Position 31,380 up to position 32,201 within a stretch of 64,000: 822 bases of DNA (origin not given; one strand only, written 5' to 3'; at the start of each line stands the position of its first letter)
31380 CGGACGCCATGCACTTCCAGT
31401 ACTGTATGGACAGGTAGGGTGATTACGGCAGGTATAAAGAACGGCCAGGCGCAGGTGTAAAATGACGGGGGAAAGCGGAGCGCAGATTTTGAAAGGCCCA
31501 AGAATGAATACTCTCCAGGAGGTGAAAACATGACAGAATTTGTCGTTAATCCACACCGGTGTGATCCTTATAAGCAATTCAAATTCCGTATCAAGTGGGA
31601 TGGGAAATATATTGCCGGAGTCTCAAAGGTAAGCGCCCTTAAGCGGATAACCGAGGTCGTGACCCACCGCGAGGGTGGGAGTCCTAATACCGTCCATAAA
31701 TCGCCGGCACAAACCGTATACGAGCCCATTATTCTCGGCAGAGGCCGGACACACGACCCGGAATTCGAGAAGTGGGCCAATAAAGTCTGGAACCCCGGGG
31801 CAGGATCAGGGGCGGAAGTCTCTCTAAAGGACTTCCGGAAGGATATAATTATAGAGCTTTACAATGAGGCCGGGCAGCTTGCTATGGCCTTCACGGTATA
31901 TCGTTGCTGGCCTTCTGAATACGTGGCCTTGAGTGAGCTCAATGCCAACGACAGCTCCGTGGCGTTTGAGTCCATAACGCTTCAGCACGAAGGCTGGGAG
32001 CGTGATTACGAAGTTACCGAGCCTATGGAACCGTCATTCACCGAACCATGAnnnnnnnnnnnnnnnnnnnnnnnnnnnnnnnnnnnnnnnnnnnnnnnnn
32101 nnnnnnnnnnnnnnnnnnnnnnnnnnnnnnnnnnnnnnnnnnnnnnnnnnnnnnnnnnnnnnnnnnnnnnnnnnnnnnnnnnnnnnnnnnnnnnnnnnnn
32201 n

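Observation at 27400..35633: Orphan contractile-tail tube homolog in a compact locus with three unassigned paralogs, an endolysin-like hydrolase and secreted proteins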

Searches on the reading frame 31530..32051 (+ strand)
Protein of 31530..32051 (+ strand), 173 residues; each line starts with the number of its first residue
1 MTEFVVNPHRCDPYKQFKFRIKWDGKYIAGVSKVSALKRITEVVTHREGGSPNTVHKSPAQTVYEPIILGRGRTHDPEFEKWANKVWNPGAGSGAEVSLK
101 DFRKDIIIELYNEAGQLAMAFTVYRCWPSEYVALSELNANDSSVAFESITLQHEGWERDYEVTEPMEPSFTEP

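Call 3: search_protein_families(library=pfam, proteins=[window:31530-32051:+], max_evalue=0.1)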
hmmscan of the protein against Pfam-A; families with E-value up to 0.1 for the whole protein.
window:31530-32051:+ (173 aa): 1 family
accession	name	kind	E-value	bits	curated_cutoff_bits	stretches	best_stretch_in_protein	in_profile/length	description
PF06841.18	Phage_T4_gp19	-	6.6e-41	139.7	28.2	1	16-157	2-134/134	T4-like virus tail tube protein gp19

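Call 4: search_protein_families(library=ncbifam, proteins=[window:31530-32051:+], max_evalue=0.1)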
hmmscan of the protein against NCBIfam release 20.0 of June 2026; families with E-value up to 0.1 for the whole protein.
window:31530-32051:+ (173 aa): 3 families
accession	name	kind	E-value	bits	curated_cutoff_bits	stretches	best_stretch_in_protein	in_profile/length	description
TIGR02241.1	TIGR02241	subfamily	9.7e-41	138.8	62.4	1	12-158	2-140/141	conserved hypothetical phage tail region protein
NF053770.1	CIS5_fam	equivalog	3.9e-17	62.3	260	1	12-157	6-141/148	CIS5 family contractile injection system inner tube adaptor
NF053769.1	CIS1_fam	equivalog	1.7e-09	38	220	1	12-159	5-148/150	CIS1 family contractile injection system inner tube protein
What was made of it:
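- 31530..32051 (+): Solo tube protein (173 aa, gp19/Afp1/Pvc1 type). It has no signal peptide and a strong RBS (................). PF06841 139.7 bits and TIGR02241 138.8 bits (calls 3, 4).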

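Call 13: search_protein_families(library=phrogs, proteins=[window:31530-32051:+], max_evalue=0.01)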
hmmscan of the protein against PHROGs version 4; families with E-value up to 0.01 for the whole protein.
window:31530-32051:+ (173 aa): 2 families
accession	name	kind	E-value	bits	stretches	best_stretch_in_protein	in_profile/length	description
phrog_4542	-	tail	3.6e-19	70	1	11-163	23-185/214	tail tube protein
phrog_45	-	tail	0.0026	18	1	78-130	174-226/350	tail tube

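Call 31: search_protein_families(library=padloc, proteins=[window:31530-32051:+], max_evalue=0.1)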
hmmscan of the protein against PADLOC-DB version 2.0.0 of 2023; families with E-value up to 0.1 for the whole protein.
window:31530-32051:+ (173 aa): 0 families

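Call 32: find_related_loci(query=window:31530-32051:+, collection=metagenome_contigs, flank=10000)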
Query window:31530-32051:+ (173 aa) in metagenome_contigs; peptide patterns used: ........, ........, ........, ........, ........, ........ (x = any residue, [..] = any of these).
600 stretches matched a pattern (row limit reached: there are more); 555 encode a relative of the query (tblastn E <= 1e-3); the best 80 are kept; 80 distinct loci.
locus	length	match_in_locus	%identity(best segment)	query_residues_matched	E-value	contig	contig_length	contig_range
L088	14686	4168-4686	99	1-173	3e-117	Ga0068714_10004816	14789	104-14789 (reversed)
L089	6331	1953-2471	94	1-173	3e-111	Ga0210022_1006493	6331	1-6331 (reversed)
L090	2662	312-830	84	1-173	1e-103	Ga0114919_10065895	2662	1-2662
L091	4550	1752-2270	79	1-173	4e-97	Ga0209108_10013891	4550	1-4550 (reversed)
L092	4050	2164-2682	79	1-173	3e-97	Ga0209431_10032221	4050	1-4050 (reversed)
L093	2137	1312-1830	79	1-173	4e-100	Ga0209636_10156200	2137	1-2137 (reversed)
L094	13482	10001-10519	79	1-173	6e-93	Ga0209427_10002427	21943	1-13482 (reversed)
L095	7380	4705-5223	76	1-173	2e-91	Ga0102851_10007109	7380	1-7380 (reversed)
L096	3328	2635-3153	74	1-173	1e-90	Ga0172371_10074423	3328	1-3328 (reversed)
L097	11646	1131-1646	73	2-173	7e-89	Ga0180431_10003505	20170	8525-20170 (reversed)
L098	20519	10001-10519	73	1-173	3e-88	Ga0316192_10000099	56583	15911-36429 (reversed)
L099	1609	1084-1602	73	1-173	3e-93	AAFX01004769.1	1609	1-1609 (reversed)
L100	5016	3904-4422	73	1-173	2e-87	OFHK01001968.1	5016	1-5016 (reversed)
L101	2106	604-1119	72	2-173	2e-90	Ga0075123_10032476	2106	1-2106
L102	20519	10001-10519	72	1-173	9e-86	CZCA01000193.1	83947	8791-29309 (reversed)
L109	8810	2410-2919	72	1-170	1e-84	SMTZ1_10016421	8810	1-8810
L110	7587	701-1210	71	4-173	5e-84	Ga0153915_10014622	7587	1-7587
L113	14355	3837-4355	72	1-173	8e-84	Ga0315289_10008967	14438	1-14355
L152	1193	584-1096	68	3-173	1e-88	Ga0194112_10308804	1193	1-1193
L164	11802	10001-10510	71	4-173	5e-82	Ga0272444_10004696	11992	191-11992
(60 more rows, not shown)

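Call 33: find_related_loci(query=window:31530-32051:+, collection=viral_contigs, flank=10000)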
Query window:31530-32051:+ (173 aa) in viral_contigs; peptide patterns used: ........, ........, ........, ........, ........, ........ (x = any residue, [..] = any of these).
5 stretches matched a pattern; 1 encode a relative of the query (tblastn E <= 1e-3); 1 distinct loci.
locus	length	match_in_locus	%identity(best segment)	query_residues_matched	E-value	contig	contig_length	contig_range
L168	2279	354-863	66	1-170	2e-81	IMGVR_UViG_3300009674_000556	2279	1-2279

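Call 38: search_protein_families(library=pfam, proteins=[L102:7118-8140:+, L102:8144-8437:+, L102:8441-9985:+, L102:10647-11357:+, L102:11361-12335:+, L102:12332-13693:+, L102:13697-15694:+, L102:15882-18017:+, L102:18088-18738:+, L102:19166-20311:+], max_evalue=0.001)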
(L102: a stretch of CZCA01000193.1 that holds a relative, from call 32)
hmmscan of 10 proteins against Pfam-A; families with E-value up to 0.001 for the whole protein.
L102:7118-8140:+ (340 aa): 1 family
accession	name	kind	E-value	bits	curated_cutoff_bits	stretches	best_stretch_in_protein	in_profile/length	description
PF03704.23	BTAD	-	2.6e-22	80.2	22.1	1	106-250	1-146/146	Bacterial transcriptional activator domain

L102:8144-8437:+ (97 aa): 0 families

L102:8441-9985:+ (514 aa): 2 families
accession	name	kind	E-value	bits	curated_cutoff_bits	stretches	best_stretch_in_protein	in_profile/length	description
PF17482.7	Phage_sheath_1C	-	1.5e-10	41.5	26.9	1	402-506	4-103/104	Phage tail sheath C-terminal domain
PF04984.19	Phage_sheath_1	-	1.6e-06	28.5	31.4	1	234-393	19-167/168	Phage tail sheath protein subtilisin-like domain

L102:10647-11357:+ (236 aa): 1 family
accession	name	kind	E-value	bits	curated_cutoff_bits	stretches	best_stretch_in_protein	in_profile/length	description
PF12322.14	T4_baseplate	-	0.0005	20.2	24.5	0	45-136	61-144/219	T4 bacteriophage base plate protein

L102:11361-12335:+ (324 aa): 0 families

L102:12332-13693:+ (453 aa): 2 families
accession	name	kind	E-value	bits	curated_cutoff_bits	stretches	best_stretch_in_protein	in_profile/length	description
PF14065.11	Pvc16_N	-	1.5e-47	162.1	27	1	9-194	1-179/180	Pvc16 N-terminal domain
PF13385.13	Laminin_G_3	-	2.7e-09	37.8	27.6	1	295-439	18-148/151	Concanavalin A-like lectin/glucanases superfamily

L102:13697-15694:+ (665 aa): 4 families
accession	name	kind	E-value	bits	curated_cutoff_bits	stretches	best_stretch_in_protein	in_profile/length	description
PF00004.35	AAA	-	1.2e-25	90.9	21.2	1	454-580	1-129/131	ATPase family associated with various cellular activities (AAA)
PF22977.2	WHD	-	6.1e-17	62.4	27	1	57-171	94-220/221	Winged helix domain, variant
PF13401.12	AAA_22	-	1.6e-05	25.7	27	0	455-485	9-42/130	AAA domain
PF07724.20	AAA_2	-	0.00091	19.7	27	0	452-521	4-87/166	AAA domain (Cdc48 subfamily)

L102:15882-18017:+ (711 aa): 1 family
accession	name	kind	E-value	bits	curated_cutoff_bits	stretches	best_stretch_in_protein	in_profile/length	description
PF13699.11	eCIS_core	-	1.9e-28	98.9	22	1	109-186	1-78/79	eCIS core domain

L102:18088-18738:+ (216 aa): 1 family
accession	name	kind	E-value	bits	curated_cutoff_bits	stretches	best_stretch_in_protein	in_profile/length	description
PF19266.4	CIS_tube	-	2.8e-05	24.3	27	1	28-170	23-148/158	Contractile injection system tube protein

L102:19166-20311:+ (381 aa): 0 families
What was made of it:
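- L102 confirms the canonical order: sheath, tube, an unassigned gene, Pvc16_N, AAA, eCIS_core, CIS_tube (call 38).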

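Call 42: search_protein_families(library=pfam, proteins=[L094:10818-12146:-, L109:946-2154:+, L091:973-1554:+, L091:2401-3240:+, L091:3265-3726:+, L095:3415-4380:-, L095:5266-6177:-, L097:1829-2938:-, L094:8593-9219:+, L096:1678-2421:+], max_evalue=0.01)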
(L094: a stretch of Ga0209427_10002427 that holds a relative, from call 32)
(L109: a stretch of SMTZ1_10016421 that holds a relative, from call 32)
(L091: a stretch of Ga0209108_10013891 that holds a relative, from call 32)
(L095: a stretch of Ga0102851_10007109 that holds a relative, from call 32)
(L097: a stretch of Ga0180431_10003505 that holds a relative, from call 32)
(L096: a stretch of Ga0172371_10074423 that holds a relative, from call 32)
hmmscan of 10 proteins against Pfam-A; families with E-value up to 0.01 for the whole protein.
L094:10818-12146:- (442 aa): 3 families
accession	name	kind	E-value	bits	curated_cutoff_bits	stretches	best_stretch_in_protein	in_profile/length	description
PF07690.21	MFS_1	-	6.7e-56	190.1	33.4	2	65-299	1-235/347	Major Facilitator Superfamily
PF00083.30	Sugar_tr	-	1.9e-15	57.1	22.3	3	92-230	43-187/452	Sugar (and other) transporter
PF05977.19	MFS_3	-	3.4e-07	29.5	27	1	88-438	38-391/524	Transmembrane secretion effector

L109:946-2154:+ (402 aa): 5 families
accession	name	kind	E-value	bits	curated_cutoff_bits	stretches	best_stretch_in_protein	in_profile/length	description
PF07690.21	MFS_1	-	2.9e-52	178.1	33.4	2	16-269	2-264/347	Major Facilitator Superfamily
PF00083.30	Sugar_tr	-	1.6e-09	37.6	22.3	1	43-184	44-191/452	Sugar (and other) transporter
PF12832.13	MFS_1_like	-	4e-07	29.8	25.2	1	11-168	213-372/373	MFS_1 like family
PF06779.20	MFS_4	-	0.0014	18.5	26.3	1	20-180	202-362/364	Uncharacterised MFS-type transporter YbfB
PF03092.22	BT1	-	0.0015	17.8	22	0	344-393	132-181/432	BT1 family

L091:973-1554:+ (193 aa): 3 families
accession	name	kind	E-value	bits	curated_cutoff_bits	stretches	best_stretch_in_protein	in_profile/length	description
PF01965.30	DJ-1_PfpI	-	6.2e-46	156.7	26.6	1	4-185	1-164/165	DJ-1/PfpI family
PF00117.34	GATase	-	0.00089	19.4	22.8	1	70-128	30-88/190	Glutamine amidotransferase class-I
PF17124.11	ThiJ_like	-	0.0021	18.3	30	0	77-129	81-142/186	ThiJ/PfpI family-like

L091:2401-3240:+ (279 aa): 22 families
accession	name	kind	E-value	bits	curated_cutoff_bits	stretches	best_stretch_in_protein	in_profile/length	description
PF13847.12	Methyltransf_31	-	2e-43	148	27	1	75-217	2-141/145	Methyltransferase domain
PF13649.12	Methyltransf_25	-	8.5e-25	87.7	27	1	80-176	1-97/97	Methyltransferase domain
PF08241.18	Methyltransf_11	-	1.2e-24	87.2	21.2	1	81-180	1-95/95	Methyltransferase domain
PF01209.24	Ubie_methyltran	-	6.4e-20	71.9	20.1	1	73-182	44-153/233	ubiE/COQ5 methyltransferase family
PF08242.18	Methyltransf_12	-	1.7e-14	54.8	30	1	81-178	1-98/98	Methyltransferase domain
PF01135.25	PCMT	-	1.3e-11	45.1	20.3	1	71-137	68-134/210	Protein-L-isoaspartate(D-aspartate) O-methyltransferase (PCMT)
PF13489.12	Methyltransf_23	-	6.6e-10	39.4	27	1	71-183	17-119/164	Methyltransferase domain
PF06325.19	PrmA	-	5.5e-09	36.4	22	1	74-184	159-262/296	Ribosomal protein L11 methyltransferase (PrmA)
PF05175.20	MTS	-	2.3e-08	34.3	23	1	75-180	28-138/170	Methyltransferase small domain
PF20922.3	Anamorsin_N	-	3.1e-07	30.7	27.1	1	110-244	13-138/163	Anamorsin, N-terminal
PF05148.21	Methyltransf_8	-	5e-07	30.3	27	1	134-183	111-159/219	Hypothetical methyltransferase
PF13679.12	Methyltransf_32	-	2e-06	28.3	27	1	76-150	25-106/143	Methyltransferase domain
PF01170.24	UPF0020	-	3.7e-06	27.2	22.3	1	96-152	71-128/197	RMKL-like, methyltransferase domain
PF02353.26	CMAS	-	1.1e-05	25.3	27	1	73-190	59-174/273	Mycolic acid cyclopropane synthetase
PF13578.12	Methyltransf_24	-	6.8e-05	24.1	26.3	1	82-183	2-105/105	Methyltransferase domain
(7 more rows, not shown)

L091:3265-3726:+ (153 aa): 1 family
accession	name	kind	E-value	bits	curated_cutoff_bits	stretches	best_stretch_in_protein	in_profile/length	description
PF03891.20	DUF333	-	2.6e-16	60.1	25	2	48-83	3-46/47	Domain of unknown function (DUF333)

L095:3415-4380:- (321 aa): 1 family
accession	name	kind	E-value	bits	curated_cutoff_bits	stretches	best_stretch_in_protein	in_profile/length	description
PF08239.17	SH3_3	-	2.2e-08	34.6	27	1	93-149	1-53/54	Bacterial SH3 domain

L095:5266-6177:- (303 aa): 0 families

L097:1829-2938:- (369 aa): 0 families

L094:8593-9219:+ (208 aa): 0 families

L096:1678-2421:+ (247 aa): 0 families

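Call 60: search_solved_structures(query=window:31530-32051:+, max_evalue=0.01)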
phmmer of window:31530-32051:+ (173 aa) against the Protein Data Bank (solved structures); distinct sequences matched with E-value up to 0.01: 5.
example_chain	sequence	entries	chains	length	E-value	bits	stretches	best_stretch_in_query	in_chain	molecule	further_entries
7b5h_AN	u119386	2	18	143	4.7e-13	52.5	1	13-156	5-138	All3324 protein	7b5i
7adz_1a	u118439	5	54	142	7.3e-12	48.6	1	13-156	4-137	Phage tail protein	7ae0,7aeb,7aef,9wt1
9r9h_B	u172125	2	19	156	3.7e-08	36.6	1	13-157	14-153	Phage tail protein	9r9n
7b5h_AM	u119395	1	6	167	6.8e-08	35.7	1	34-83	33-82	All3323 protein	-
7aeb_Y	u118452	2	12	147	5.7e-06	29.4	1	34-154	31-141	Phospholipid/glycerol acyltransferase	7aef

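Call 98: search_solved_structures(query=window:31530-32051:+, max_evalue=0.00001, show_alignments=2)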
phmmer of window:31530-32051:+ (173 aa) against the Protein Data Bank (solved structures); distinct sequences matched with E-value up to 0.00001: 5.
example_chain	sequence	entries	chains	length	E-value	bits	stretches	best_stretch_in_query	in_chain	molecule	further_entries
7b5h_AN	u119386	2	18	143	4.7e-13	52.5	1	13-156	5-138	All3324 protein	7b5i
7adz_1a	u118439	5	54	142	7.3e-12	48.6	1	13-156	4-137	Phage tail protein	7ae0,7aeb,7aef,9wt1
9r9h_B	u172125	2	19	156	3.7e-08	36.6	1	13-157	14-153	Phage tail protein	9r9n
7b5h_AM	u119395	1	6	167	6.8e-08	35.7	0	34-83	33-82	All3323 protein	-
7aeb_Y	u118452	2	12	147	5.7e-06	29.4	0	34-154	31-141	Phospholipid/glycerol acyltransferase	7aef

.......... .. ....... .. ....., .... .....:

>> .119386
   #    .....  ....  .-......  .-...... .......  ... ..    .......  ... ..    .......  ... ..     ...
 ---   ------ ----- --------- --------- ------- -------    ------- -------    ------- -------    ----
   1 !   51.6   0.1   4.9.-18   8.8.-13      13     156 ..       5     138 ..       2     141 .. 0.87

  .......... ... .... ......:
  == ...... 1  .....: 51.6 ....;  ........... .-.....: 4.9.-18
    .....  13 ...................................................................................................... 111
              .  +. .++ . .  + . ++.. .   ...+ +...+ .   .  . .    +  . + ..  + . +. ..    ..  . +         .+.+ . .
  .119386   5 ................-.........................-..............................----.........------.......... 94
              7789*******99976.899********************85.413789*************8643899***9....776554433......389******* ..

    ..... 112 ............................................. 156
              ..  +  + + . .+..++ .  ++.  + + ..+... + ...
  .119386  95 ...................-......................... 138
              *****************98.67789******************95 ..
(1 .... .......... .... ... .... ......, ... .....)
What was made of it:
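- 31530..32051 (+): PDB tubes 7b5h and 7adz match (calls 60, 98).
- On T4 gp19 / TIGR02241 / PF06841 tail-tube family: 7b5h All3324 at E 4.7e-13 and 7adz AlgoCIS at E 7.3e-12, aligned over residues 13-156 (calls 60, 98).
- Checked: It also matches solved CIS tubes: Anabaena All3324 7b5h at E 4.7e-13 and AlgoCIS 7adz at E 7.3e-12 (calls 60, 98).
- Tube identity: calls 3, 4, 60, 98.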

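Call 105: search_protein_families(library=pfam, proteins=[L097:951-1649:+, L097:301-870:+, L110:500-1219:+, L110:1317-1991:+, L164:9914-10519:+, L110:2489-3184:+, L113:2842-3606:+, L109:3107-4249:+, L164:8464-9225:-, L164:7009-8250:-], max_evalue=0.01)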
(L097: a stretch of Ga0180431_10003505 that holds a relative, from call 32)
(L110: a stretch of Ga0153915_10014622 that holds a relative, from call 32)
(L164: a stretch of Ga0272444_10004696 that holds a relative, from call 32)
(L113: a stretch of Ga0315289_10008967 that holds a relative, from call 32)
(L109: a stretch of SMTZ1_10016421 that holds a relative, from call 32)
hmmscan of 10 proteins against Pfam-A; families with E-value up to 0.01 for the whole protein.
L097:951-1649:+ (232 aa): 1 family
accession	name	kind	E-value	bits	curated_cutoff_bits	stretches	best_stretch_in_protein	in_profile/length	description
PF06841.18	Phage_T4_gp19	-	6.1e-42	143.1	28.2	1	75-216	2-134/134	T4-like virus tail tube protein gp19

L097:301-870:+ (189 aa): 0 families

L110:500-1219:+ (239 aa): 1 family
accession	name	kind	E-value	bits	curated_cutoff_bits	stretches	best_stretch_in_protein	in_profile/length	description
PF06841.18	Phage_T4_gp19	-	1.5e-38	132.1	28.2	1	79-221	1-134/134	T4-like virus tail tube protein gp19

L110:1317-1991:+ (224 aa): 1 family
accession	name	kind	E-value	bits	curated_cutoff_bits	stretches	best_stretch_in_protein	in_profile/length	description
PF06841.18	Phage_T4_gp19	-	1.5e-35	122.3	28.2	1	67-206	1-134/134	T4-like virus tail tube protein gp19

L164:9914-10519:+ (201 aa): 1 family
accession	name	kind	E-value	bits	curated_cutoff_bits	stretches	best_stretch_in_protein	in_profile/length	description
PF06841.18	Phage_T4_gp19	-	7.2e-42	142.8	28.2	1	42-183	2-134/134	T4-like virus tail tube protein gp19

L110:2489-3184:+ (231 aa): 4 families
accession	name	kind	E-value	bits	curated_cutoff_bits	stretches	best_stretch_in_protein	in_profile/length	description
PF00175.26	NAD_binding_1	-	2.1e-20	73.9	22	1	105-207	1-106/109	Oxidoreductase NAD-binding domain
PF00970.30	FAD_binding_6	-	8.2e-08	32.9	21.1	1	15-95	14-97/99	Oxidoreductase FAD-binding domain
PF08022.18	FAD_binding_8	-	0.0002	21.9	22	1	11-67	10-69/109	FAD-binding domain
PF08030.17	NAD_binding_6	-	0.0068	16.9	22.2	1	102-166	3-75/156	Ferric reductase NAD binding domain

L113:2842-3606:+ (254 aa): 9 families
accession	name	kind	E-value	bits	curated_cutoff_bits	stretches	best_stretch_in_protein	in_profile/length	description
PF13649.12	Methyltransf_25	-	3.2e-15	57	27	1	72-164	3-97/97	Methyltransferase domain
PF08241.18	Methyltransf_11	-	1.3e-11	45.4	21.2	1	72-167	2-94/95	Methyltransferase domain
PF13489.12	Methyltransf_23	-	1.2e-07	32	27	1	59-215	13-156/164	Methyltransferase domain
PF13847.12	Methyltransf_31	-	4e-07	30.3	27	1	67-170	4-111/145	Methyltransferase domain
PF08242.18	Methyltransf_12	-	4.8e-06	27.7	30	1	72-166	2-98/98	Methyltransferase domain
PF03848.20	TehB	-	2.1e-05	24.5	20.4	1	69-164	33-128/193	Tellurite resistance protein TehB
PF05175.20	MTS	-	0.00018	21.7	23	1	57-137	22-104/170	Methyltransferase small domain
PF02353.26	CMAS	-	0.00097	19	27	1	49-169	45-165/273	Mycolic acid cyclopropane synthetase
PF06325.19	PrmA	-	0.0019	18.2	22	1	58-167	154-257/296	Ribosomal protein L11 methyltransferase (PrmA)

L109:3107-4249:+ (380 aa): 1 family
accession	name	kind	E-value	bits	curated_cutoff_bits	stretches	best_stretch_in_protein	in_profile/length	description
PF02073.20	Peptidase_M29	-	3.7e-16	59.4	27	2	189-306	204-318/406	Thermophilic metalloprotease (M29)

L164:8464-9225:- (253 aa): 1 family
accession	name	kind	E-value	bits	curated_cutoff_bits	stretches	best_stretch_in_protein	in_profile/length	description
PF00144.29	Beta-lactamase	-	1.8e-21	77.1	27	1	37-249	136-325/329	Beta-lactamase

L164:7009-8250:- (413 aa): 2 families
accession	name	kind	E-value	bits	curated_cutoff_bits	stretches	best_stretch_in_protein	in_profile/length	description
PF01625.27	PMSR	-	1.2e-59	201.4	23.7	1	84-235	1-152/153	Peptide methionine sulfoxide reductase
PF01641.26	SelR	-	6.2e-47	158.8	24.9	1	282-396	1-116/116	SelR domain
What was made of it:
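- Neighbours of solo tubes are MFS transporters, DJ-1/PfpI, methyltransferase, SH3, MsrAB and beta-lactamase-family genes (calls 42, 105).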
